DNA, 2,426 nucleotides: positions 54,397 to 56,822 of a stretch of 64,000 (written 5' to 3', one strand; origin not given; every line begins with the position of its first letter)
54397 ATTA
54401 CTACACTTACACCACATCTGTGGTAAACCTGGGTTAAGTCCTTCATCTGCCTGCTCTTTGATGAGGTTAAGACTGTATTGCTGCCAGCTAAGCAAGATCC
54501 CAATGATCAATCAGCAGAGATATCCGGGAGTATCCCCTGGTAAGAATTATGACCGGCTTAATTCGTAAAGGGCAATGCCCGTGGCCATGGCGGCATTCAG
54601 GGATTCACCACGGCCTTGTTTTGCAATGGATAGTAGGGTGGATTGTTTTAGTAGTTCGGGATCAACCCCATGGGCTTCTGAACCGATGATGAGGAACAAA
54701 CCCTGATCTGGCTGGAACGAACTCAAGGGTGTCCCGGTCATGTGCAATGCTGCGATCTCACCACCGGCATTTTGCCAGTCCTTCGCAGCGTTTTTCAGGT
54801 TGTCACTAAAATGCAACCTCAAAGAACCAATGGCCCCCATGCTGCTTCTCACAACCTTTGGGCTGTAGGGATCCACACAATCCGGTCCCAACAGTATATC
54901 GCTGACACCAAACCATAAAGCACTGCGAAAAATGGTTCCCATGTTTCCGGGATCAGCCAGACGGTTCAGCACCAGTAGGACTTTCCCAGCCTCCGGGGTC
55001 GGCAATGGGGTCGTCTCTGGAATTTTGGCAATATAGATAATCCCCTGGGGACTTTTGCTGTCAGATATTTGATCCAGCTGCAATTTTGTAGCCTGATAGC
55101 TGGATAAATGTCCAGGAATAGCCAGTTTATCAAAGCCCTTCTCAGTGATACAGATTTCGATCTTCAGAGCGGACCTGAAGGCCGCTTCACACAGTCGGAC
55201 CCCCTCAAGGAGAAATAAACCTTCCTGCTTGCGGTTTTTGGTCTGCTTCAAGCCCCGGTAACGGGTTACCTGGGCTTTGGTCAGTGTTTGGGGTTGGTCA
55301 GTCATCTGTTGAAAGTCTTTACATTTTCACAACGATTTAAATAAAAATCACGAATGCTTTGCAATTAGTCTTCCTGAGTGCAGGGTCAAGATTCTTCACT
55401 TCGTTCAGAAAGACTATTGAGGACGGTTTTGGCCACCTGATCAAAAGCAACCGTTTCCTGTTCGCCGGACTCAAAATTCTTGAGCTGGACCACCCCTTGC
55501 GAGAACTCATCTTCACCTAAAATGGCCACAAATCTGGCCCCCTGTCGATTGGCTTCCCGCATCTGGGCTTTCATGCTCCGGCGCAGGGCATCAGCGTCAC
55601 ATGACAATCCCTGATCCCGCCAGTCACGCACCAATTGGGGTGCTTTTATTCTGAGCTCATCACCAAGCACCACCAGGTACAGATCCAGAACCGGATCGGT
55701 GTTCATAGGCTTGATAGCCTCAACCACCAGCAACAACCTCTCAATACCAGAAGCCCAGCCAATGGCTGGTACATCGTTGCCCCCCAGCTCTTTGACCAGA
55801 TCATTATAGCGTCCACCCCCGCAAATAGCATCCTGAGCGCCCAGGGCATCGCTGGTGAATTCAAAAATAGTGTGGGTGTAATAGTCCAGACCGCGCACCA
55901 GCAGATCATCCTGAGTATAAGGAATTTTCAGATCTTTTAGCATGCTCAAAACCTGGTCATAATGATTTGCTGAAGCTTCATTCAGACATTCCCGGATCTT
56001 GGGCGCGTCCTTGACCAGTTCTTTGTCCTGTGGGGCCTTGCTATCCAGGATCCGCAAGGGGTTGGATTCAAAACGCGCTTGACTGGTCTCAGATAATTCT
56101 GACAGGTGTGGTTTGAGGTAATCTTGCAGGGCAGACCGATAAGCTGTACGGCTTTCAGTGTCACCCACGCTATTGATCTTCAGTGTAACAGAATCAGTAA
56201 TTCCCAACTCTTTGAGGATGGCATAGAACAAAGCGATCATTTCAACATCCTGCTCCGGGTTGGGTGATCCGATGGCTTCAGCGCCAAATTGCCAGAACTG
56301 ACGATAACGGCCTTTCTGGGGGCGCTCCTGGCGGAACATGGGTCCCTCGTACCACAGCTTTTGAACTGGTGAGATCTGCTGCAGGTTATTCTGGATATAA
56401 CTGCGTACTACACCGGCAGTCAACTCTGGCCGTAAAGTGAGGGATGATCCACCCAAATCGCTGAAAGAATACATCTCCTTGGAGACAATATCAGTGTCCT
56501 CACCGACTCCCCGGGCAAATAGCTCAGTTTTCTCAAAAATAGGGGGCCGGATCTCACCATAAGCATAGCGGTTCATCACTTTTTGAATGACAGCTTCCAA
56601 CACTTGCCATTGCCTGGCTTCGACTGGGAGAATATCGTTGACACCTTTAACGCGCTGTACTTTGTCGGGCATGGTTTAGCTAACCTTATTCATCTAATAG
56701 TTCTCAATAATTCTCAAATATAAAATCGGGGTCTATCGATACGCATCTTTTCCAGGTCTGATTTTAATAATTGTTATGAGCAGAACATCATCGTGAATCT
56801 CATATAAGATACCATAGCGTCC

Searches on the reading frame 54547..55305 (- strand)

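Call 86: search_protein_families(library=pfam, proteins=[window:54547-55305:-], max_evalue=0.01)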
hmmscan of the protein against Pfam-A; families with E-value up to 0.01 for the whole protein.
window:54547-55305:- (252 aa): 3 families
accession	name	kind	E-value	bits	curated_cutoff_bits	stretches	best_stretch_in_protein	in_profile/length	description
PF00588.24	SpoU_methylase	-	8.3e-33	113.9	29.7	1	109-247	2-142/142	SpoU rRNA Methylase family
PF22435.1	MRM3-like_sub_bind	-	2.8e-12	47.3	27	1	11-90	2-83/84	MRM3-like substrate binding domain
PF08032.17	SpoU_sub_bind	-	0.00086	20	22.8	1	32-97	1-74/76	RNA 2'-O ribose methyltransferase substrate binding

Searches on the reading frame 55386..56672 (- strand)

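Call 86: search_protein_families(library=pfam, proteins=[window:55386-56672:-], max_evalue=0.01)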
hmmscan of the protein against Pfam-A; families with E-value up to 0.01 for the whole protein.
window:55386-56672:- (428 aa): 3 families
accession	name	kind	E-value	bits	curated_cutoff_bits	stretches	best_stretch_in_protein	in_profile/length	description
PF13393.11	tRNA-synt_His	-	1.5e-45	156.2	25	1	10-313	1-308/308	Histidyl-tRNA synthetase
PF03129.25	HGTP_anticodon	-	5.9e-15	55.6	21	1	332-418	3-92/94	Anticodon binding domain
PF00587.30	tRNA-synt_2b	-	2.1e-13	51.2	29.3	1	68-317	1-175/179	tRNA synthetase class II core domain (G, H, P, S and T)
